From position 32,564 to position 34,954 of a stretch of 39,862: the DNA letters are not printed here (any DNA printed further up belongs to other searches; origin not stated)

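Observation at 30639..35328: Specialised NusG paralog heads, and is translationally chained to, a three-subunit molybdenum-hydroxylase-like operon plus a TP-methylase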

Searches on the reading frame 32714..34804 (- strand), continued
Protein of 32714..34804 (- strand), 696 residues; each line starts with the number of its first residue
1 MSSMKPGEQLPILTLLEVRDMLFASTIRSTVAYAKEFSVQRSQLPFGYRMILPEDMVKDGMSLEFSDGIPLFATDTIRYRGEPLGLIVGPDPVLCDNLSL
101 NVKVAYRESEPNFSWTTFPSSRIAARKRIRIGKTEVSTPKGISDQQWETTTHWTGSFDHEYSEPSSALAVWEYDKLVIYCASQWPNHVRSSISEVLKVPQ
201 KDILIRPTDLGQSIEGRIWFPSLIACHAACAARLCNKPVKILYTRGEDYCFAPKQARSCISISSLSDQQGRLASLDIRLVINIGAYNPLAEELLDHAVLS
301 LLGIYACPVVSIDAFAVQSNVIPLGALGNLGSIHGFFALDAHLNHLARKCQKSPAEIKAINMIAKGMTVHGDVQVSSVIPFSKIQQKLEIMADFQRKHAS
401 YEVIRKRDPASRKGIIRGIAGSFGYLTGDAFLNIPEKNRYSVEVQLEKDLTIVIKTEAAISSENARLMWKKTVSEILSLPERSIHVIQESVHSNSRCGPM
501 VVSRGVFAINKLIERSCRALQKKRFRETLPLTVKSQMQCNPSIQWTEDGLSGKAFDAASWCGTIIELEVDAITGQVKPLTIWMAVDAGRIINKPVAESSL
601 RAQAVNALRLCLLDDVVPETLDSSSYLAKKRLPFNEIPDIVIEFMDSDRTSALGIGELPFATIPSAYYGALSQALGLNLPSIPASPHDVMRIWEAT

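Call 54: search_protein_families(library=ncbifam, proteins=[L062:4251-5732:+, L062:5683-6972:+, L034:5781-6950:+, L089:710-2179:+, L089:2163-3338:+, L089:169-723:+, L089:3338-5392:+], max_evalue=1e-10)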
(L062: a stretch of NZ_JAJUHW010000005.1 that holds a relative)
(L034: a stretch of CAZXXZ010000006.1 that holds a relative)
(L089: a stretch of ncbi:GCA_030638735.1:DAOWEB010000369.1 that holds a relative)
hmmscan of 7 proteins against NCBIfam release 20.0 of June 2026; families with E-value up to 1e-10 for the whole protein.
L062:4251-5732:+ (493 aa): 11 families
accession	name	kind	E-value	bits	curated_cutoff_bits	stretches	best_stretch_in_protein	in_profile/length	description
TIGR03589.1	PseB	equivalog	1.1e-52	179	407.75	1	145-431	3-274/324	UDP-N-acetylglucosamine 4,6-dehydratase (inverting)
TIGR04130.1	FnlA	equivalog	3.6e-41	141.2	730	1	145-424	3-270/337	UDP-N-acetylglucosamine 4,6-dehydratase/5-epimerase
TIGR01179.1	galE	equivalog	5e-20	71.6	262.3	1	148-321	1-180/332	UDP-glucose 4-epimerase GalE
TIGR04180.1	EDH_00030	hypoth_equivalog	6.1e-17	61.6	475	1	149-420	1-281/297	NAD-dependent 4,6-dehydratase LegB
TIGR01214.1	rmlD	equivalog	3.3e-15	55.9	224.05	1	148-323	1-156/285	dTDP-4-dehydrorhamnose reductase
NF007956.0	PRK10675.1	subfamily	5e-15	55.5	394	1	148-278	2-125/338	UDP-glucose 4-epimerase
TIGR01181.1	dTDP_gluc_dehyt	equivalog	1.6e-14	53.7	365.1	1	148-412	1-277/321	dTDP-glucose 4,6-dehydratase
TIGR02622.1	CDP_4_6_dhtase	equivalog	1.9e-13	50.3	278.45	1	145-282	3-134/352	CDP-glucose 4,6-dehydratase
TIGR01746.1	Thioester-redct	subfamily_domain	4e-13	49.3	213.35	1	149-320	2-198/371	thioester reductase domain-containing protein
TIGR03466.1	HpnA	hypoth_equivalog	3.8e-12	45.7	367.65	0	148-280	2-116/327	hopanoid-associated sugar epimerase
NF042422.1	oxyalk_red_OleD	equivalog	3e-11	43.3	580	0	148-279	2-112/329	2-alkyl-3-oxoalkanoate reductase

L062:5683-6972:+ (429 aa): 7 families
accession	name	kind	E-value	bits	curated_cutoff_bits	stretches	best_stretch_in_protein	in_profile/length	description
TIGR03588.1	PseC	equivalog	3e-99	332.5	423.5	2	165-423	122-379/380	UDP-4-amino-4,6-dideoxy-N-acetyl-beta-L-altrosamine transaminase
NF008658.2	PRK11658.1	equivalog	1.9e-87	293.4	631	2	163-425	119-378/379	UDP-4-amino-4-deoxy-L-arabinose aminotransferase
TIGR04181.1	NHT_00031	hypoth_equivalog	3.8e-66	223.4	420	1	19-403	1-357/359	LegC family aminotransferase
NF008687.0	PRK11706.1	equivalog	3.2e-63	213.7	375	2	163-423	117-373/375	dTDP-4-amino-4,6-dideoxygalactose transaminase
TIGR02379.1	ECA_wecE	subfamily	1.5e-53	181.9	434.85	2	163-423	117-374/376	dTDP-4-amino-4,6-dideoxy-D-glucose transaminase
NF011936.0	PRK15407.1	equivalog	5.5e-43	147.3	423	1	163-425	159-437/440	lipopolysaccharide biosynthesis protein RfbH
TIGR04427.1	PLP_DesI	equivalog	5.5e-36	124.5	650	1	163-420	136-379/390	dTDP-4-dehydro-6-deoxyglucose aminotransferase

L034:5781-6950:+ (389 aa): 7 families
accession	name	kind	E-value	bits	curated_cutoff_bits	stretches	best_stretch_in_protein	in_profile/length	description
TIGR03588.1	PseC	equivalog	4.9e-100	335.1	423.5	1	8-382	2-378/380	UDP-4-amino-4,6-dideoxy-N-acetyl-beta-L-altrosamine transaminase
NF008658.2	PRK11658.1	equivalog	6.6e-84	281.7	631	1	8-385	5-378/379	UDP-4-amino-4-deoxy-L-arabinose aminotransferase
NF008687.0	PRK11706.1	equivalog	2.9e-61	207.3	375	1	8-383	2-373/375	dTDP-4-amino-4,6-dideoxygalactose transaminase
TIGR04181.1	NHT_00031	hypoth_equivalog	3.4e-60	203.8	420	1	8-363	1-357/359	LegC family aminotransferase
TIGR02379.1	ECA_wecE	subfamily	1.5e-48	165.4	434.85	1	8-383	2-374/376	dTDP-4-amino-4,6-dideoxy-D-glucose transaminase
NF011936.0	PRK15407.1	equivalog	8.6e-39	133.4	423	1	8-385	37-437/440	lipopolysaccharide biosynthesis protein RfbH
TIGR04427.1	PLP_DesI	equivalog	1.1e-34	120.2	650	1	8-380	21-379/390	dTDP-4-dehydro-6-deoxyglucose aminotransferase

L089:710-2179:+ (489 aa): 10 families
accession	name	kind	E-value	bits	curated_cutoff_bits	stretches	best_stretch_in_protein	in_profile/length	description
TIGR03589.1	PseB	equivalog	3e-55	187.4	407.75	1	143-425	3-271/324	UDP-N-acetylglucosamine 4,6-dehydratase (inverting)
TIGR04130.1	FnlA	equivalog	2.3e-43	148.4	730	1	143-422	3-271/337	UDP-N-acetylglucosamine 4,6-dehydratase/5-epimerase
TIGR01179.1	galE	equivalog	3.9e-18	65.4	262.3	1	146-318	1-180/332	UDP-glucose 4-epimerase GalE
TIGR04180.1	EDH_00030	hypoth_equivalog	9.8e-16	57.7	475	1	147-318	1-179/297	NAD-dependent 4,6-dehydratase LegB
TIGR01214.1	rmlD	equivalog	1.9e-14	53.5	224.05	1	146-325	1-163/285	dTDP-4-dehydrorhamnose reductase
TIGR01181.1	dTDP_gluc_dehyt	equivalog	5.9e-13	48.6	365.1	1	146-337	1-207/321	dTDP-glucose 4,6-dehydratase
TIGR02622.1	CDP_4_6_dhtase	equivalog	3.1e-12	46.3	278.45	1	143-278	3-132/352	CDP-glucose 4,6-dehydratase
NF007956.0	PRK10675.1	subfamily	1.4e-11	44.1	394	0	146-280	2-128/338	UDP-glucose 4-epimerase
TIGR03466.1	HpnA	hypoth_equivalog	2.3e-11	43.2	367.65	0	146-278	2-116/327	hopanoid-associated sugar epimerase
TIGR01746.1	Thioester-redct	subfamily_domain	2.5e-11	43.4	213.35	0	147-317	2-198/371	thioester reductase domain-containing protein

L089:2163-3338:+ (391 aa): 7 families
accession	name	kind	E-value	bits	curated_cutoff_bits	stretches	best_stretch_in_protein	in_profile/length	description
TIGR03588.1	PseC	equivalog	7.1e-107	357.6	423.5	1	7-382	1-378/380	UDP-4-amino-4,6-dideoxy-N-acetyl-beta-L-altrosamine transaminase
NF008658.2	PRK11658.1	equivalog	4.1e-104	348.2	631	1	5-381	2-374/379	UDP-4-amino-4-deoxy-L-arabinose aminotransferase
NF008687.0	PRK11706.1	equivalog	7.7e-70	235.5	375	1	8-382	2-372/375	dTDP-4-amino-4,6-dideoxygalactose transaminase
TIGR04181.1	NHT_00031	hypoth_equivalog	8.7e-70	235.4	420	1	8-363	1-357/359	LegC family aminotransferase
TIGR02379.1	ECA_wecE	subfamily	2.6e-60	204.2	434.85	1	7-382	1-373/376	dTDP-4-amino-4,6-dideoxy-D-glucose transaminase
NF011936.0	PRK15407.1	equivalog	5.1e-48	163.9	423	1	3-381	32-433/440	lipopolysaccharide biosynthesis protein RfbH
TIGR04427.1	PLP_DesI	equivalog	1.8e-45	155.7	650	1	25-380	40-379/390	dTDP-4-dehydro-6-deoxyglucose aminotransferase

L089:169-723:+ (184 aa): 3 families
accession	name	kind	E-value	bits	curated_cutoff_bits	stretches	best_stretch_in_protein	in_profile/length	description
NF033641.1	antiterm_LoaP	exception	7.2e-43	146.6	125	1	5-177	1-166/166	antiterminator LoaP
TIGR00922.1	nusG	equivalog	2.3e-16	60.1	135.7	1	5-178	1-172/172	transcription termination/antitermination protein NusG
NF033644.1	antiterm_UpxY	subfamily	7.2e-12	45.6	100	1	42-159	28-148/164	UpxY family transcription antiterminator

L089:3338-5392:+ (684 aa): 11 families
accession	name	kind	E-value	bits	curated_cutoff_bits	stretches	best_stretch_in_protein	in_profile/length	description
TIGR03196.1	pucD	equivalog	7.6e-37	127.1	783.65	1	6-510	21-537/763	xanthine dehydrogenase subunit D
NF041018.1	glyceraldDH_alpha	equivalog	5.2e-29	101.2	790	1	7-501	22-529/741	glyceraldehyde dehydrogenase subunit alpha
NF043082.1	XdhA_XDHase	equivalog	8e-29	100.3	780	1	121-514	158-544/758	xanthine dehydrogenase subunit XdhA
TIGR03311.1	Se_dep_XDH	equivalog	4.5e-28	97.8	830.45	1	6-602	180-763/848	selenium-dependent xanthine dehydrogenase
NF007426.0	PRK09970.1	equivalog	5e-28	97.6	916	1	122-514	162-547/761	xanthine dehydrogenase molybdenum-binding subunit XdhA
TIGR02965.1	xanthine_xdhB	equivalog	1.3e-27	96.3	849.5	1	7-488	20-505/758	xanthine dehydrogenase molybdopterin binding subunit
NF045668.1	pterin_aldehy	equivalog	7.2e-27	93.8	1100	1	125-682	337-904/905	molybdopterin-dependent aldehyde oxidoreductase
TIGR03194.1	4hydrxCoA_A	equivalog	1.3e-26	93.3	994.55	1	126-502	149-516/746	4-hydroxybenzoyl-CoA reductase subunit alpha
NF041671.1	peri_hyde_PaoC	equivalog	3.2e-15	55.6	1180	1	119-484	158-503/735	aldehyde oxidoreductase molybdenum-binding subunit PaoC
TIGR02969.1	mam_aldehyde_ox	subfamily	4.2e-15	54.3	1912.3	1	120-350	711-943/1330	aldehyde oxidase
NF040766.1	CODH_aero_grp5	exception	2.2e-11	42.7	950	1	67-511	96-549/785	aerobic carbon-monoxide dehydrogenase large subunit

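Call 55: find_encoding_contigs(protein=P0069, flank=7000, max_places=1)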
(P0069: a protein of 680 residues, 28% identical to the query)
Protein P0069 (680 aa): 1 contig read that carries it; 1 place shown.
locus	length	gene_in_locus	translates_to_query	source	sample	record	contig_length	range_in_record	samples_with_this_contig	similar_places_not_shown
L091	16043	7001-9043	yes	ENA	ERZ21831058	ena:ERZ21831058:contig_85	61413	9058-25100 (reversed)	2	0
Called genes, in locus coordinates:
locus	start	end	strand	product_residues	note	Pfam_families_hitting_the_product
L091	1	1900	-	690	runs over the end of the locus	PF22745:Nlig-Ia, PF01653:DNA_ligase_aden, PF00533:BRCT (faint), PF03120:OB_DNA_ligase, PF12826:HHH_2 (weak), PF14520:HHH_5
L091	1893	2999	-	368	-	PF05036:SPOR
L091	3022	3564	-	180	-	-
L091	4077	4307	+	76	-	PF00467:KOW (weak)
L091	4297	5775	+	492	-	PF00106:adh_short (faint), PF01073:3Beta_HSD, PF01370:Epimerase, PF02719:Polysacc_synt_2, PF04321:RmlD_sub_bind, PF07993:NAD_binding_4, PF08659:KR (weak), PF16363:GDP_Man_Dehyd, +3 more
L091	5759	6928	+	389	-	PF01041:DegT_DnrJ_EryC1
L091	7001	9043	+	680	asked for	PF02738:MoCoBD_1, PF20256:MoCoBD_2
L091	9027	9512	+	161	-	PF01799:Fer2_2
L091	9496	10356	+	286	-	PF00941:FAD_binding_5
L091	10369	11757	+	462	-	PF01336:tRNA_anti-codon, PF00152:tRNA-synt_2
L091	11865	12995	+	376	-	PF20966:MASE6, PF00990:GGDEF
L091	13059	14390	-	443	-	PF00106:adh_short, PF13561:adh_short_C2, PF00106:adh_short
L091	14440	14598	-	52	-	-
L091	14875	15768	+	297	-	-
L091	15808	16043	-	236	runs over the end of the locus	PF13558:SbcC_Walker_B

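Call 59: list_cluster_members(proteins=[P0015, P0057, P0059, P0060, P0061, P0062, P0063, P0065, P0068, P0069])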
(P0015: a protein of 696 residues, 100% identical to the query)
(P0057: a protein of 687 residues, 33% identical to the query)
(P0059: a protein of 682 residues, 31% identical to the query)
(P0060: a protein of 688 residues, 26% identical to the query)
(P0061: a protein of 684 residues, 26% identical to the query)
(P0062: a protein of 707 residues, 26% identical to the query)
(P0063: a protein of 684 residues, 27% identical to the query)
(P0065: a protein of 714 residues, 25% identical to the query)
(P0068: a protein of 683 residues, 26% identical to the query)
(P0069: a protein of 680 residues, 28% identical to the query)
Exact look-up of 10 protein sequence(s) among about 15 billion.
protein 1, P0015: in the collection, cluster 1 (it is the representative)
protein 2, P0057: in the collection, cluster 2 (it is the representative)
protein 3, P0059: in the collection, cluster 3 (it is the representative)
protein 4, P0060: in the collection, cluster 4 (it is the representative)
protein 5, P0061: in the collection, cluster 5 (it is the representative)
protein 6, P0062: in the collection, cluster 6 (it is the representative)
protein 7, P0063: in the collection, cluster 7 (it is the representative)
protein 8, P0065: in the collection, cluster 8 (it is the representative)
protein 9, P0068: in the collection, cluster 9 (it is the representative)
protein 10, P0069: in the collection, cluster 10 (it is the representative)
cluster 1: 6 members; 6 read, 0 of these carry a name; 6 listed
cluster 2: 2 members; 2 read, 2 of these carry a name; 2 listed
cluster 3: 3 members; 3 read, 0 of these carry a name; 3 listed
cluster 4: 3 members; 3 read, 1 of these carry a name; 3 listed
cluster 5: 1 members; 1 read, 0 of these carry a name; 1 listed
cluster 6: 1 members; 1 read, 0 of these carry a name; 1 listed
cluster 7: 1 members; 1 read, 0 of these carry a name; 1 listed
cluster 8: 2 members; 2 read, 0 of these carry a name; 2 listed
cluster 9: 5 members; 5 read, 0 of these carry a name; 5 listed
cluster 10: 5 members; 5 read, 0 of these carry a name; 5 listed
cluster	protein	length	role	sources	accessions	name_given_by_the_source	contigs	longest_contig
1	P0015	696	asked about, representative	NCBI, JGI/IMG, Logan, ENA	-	-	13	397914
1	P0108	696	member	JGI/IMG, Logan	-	-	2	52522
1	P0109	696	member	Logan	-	-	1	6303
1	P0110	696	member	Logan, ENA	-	-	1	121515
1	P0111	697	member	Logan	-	-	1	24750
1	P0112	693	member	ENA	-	-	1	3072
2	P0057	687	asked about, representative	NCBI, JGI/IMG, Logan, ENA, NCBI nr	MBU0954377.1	MAG: molybdopterin-dependent oxidoreductase [Spirochaetes bacterium] | molybdopterin-dependent oxidoreductase [Spirochaetota bacterium]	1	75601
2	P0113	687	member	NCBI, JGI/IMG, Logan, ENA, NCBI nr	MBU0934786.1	MAG: molybdopterin-dependent oxidoreductase [Spirochaetes bacterium] | molybdopterin-dependent oxidoreductase [Spirochaetota bacterium]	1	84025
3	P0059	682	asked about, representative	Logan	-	-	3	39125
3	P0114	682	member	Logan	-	-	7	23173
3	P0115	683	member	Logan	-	-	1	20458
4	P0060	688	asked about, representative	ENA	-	-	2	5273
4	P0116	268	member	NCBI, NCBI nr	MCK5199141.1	MAG: molybdopterin-dependent oxidoreductase, partial [Spirochaetales bacterium] | molybdopterin-dependent oxidoreductase [Spirochaetales bacterium]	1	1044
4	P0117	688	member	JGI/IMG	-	-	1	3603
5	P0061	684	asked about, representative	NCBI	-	-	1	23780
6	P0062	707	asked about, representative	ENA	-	-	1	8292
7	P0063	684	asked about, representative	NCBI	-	-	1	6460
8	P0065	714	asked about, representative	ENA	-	-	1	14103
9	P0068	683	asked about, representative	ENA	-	-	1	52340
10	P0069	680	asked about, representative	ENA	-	-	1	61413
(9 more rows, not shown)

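Call 77: find_homologous_proteins(query=A4, max_evalue=0.001)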
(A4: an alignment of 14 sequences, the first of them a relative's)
Query A4 (14 sequences) (684 aa, profile of the alignment): 441 proteins with E <= 0.001 among 8000 candidates; the best 120 are listed.
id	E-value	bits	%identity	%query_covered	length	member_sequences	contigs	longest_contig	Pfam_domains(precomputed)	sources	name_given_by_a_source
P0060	2.5e-287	973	77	100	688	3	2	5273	PF02738.24,PF20256.4,PF01315.28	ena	-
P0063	2.1e-282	957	75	100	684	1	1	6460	PF02738.24,PF20256.4,PF01315.28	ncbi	-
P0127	9.0e-282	955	75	100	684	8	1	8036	PF02738.24,PF20256.4,PF01315.28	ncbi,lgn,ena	-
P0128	1.3e-281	954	76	100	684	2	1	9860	PF02738.24,PF20256.4,PF01315.28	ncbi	-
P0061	1.4e-281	954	100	100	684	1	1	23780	PF02738.24,PF20256.4,PF01315.28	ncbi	-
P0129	3.1e-281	953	100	100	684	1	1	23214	PF02738.24,PF20256.4,PF01315.28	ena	-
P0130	2.0e-272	924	85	100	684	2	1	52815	PF02738.24,PF20256.4,PF01315.28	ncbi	-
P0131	2.3e-272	923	83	100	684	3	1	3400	PF02738.24,PF20256.4,PF01315.28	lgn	-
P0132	7.5e-272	922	86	100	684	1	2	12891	PF02738.24,PF20256.4,PF01315.28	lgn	-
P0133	1.3e-269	914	83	100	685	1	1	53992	PF02738.24,PF20256.4,PF01315.28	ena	-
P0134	7.2e-269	912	73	100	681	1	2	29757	PF02738.24,PF20256.4,PF01315.28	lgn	-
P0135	1.3e-267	908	78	100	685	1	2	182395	PF02738.24,PF20256.4,PF01315.28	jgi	jgi:CO/xanthine dehydrogenase Mo-binding subunit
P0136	1.2e-264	898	80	100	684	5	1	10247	PF02738.24,PF20256.4,PF01315.28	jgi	-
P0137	3.8e-264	896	90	96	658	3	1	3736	PF02738.24,PF20256.4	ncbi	ncbi:MAG: hypothetical protein DRI73_05220, partial [Bacteroidetes bacterium]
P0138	1.1e-263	895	77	100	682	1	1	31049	PF02738.24,PF20256.4,PF01315.28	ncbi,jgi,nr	ncbi:MAG: xanthine dehydrogenase family protein [Spirochaetia bacterium]|jgi:CO/xanthine dehydrogena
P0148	1.1e-219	749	33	99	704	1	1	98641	PF02738.24,PF20256.4,PF01315.28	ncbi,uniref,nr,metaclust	ncbi:xanthine dehydrogenase family protein molybdopterin-binding subunit [Treponema primitia]|uniref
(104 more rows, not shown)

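Call 96: find_encoding_contigs(protein=P0148, flank=7000, max_places=1)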
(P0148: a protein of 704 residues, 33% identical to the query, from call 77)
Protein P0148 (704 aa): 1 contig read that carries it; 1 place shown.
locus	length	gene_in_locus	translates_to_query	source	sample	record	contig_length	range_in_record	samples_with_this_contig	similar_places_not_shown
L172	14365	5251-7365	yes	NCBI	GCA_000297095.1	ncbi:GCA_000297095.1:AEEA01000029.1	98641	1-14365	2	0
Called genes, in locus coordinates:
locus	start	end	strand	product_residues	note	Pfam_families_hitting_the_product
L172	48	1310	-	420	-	PF05036:SPOR (weak)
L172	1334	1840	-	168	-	-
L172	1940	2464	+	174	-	PF02357:NusG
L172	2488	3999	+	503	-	PF13727:CoA_binding_3 (weak), PF01073:3Beta_HSD, PF01370:Epimerase, PF02719:Polysacc_synt_2, PF04321:RmlD_sub_bind, PF07993:NAD_binding_4 (weak), PF13460:NAD_binding_10 (weak), PF16363:GDP_Man_Dehyd, +1 more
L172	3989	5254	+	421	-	PF01041:DegT_DnrJ_EryC1, PF00155:Aminotran_1_2 (weak)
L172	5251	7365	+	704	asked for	PF01315:Ald_Xan_dh_C, PF02738:MoCoBD_1, PF20256:MoCoBD_2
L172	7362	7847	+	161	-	PF00111:Fer2 (weak), PF13085:Fer2_3 (weak), PF01799:Fer2_2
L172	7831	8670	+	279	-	PF00941:FAD_binding_5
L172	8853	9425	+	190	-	PF13545:HTH_Crp_2 (weak)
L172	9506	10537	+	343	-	PF01761:DHQ_synthase, PF24621:DHQS_C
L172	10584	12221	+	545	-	-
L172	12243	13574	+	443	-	PF03721:UDPG_MGDP_dh_N, PF00984:UDPG_MGDP_dh, PF03720:UDPG_MGDP_dh_C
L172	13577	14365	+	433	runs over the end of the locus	PF01467:CTP_transf_like, PF13714:PEP_mutase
